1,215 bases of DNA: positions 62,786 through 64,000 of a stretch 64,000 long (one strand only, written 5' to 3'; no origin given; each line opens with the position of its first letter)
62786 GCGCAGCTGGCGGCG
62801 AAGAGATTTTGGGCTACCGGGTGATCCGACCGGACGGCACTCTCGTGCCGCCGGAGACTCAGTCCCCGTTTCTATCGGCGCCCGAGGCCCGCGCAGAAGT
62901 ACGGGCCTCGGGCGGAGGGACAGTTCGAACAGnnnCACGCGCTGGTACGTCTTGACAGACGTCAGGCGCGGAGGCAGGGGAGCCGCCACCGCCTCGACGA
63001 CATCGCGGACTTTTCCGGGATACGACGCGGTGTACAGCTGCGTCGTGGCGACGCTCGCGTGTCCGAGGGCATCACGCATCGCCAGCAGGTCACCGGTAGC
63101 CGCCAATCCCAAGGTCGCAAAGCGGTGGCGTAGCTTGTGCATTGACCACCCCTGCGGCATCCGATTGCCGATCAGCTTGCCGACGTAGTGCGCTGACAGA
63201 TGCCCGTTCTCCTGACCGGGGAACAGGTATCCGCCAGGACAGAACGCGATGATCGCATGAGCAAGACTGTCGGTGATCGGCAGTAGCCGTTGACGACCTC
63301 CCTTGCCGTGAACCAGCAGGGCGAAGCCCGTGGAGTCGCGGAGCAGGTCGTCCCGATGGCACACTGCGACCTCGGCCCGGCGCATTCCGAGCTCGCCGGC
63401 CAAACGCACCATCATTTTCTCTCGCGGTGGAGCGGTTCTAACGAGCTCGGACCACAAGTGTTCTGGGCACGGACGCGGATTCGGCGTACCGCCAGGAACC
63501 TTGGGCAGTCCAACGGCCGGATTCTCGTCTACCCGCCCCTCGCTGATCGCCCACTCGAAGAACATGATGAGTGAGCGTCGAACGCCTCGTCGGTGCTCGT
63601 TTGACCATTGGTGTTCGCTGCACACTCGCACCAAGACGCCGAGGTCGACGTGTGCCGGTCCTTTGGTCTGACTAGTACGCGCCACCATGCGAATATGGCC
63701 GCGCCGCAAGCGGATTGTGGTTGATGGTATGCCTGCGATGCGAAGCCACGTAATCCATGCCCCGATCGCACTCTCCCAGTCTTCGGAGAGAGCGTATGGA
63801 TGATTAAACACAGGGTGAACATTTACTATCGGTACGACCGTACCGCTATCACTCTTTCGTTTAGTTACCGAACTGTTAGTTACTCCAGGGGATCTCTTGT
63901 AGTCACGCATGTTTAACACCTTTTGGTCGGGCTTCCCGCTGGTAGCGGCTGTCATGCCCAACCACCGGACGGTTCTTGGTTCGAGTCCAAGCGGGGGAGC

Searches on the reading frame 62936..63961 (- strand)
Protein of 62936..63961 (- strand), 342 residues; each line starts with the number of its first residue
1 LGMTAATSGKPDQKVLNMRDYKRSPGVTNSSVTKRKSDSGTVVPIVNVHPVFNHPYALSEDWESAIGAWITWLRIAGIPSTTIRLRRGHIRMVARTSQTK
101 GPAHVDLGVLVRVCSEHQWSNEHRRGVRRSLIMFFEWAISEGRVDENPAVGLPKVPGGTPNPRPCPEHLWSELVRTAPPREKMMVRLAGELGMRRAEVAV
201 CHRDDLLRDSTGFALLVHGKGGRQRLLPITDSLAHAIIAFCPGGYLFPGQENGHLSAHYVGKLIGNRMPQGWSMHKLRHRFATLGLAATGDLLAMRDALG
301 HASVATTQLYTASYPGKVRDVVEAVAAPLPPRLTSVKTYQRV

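Call 21: search_protein_families(library=phrogs, proteins=[window:62936-63961:-], max_evalue=0.001)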
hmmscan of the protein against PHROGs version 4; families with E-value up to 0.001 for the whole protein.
window:62936-63961:- (342 aa): 3 families
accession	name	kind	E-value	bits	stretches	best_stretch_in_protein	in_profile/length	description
phrog_1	-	integration and excision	4.8e-30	106.4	1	69-328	173-450/611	integrase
phrog_216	-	integration and excision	8.7e-28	98.3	1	124-327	15-238/301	integrase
phrog_7269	-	integration and excision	0.00022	22.1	1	264-319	20-75/89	integrase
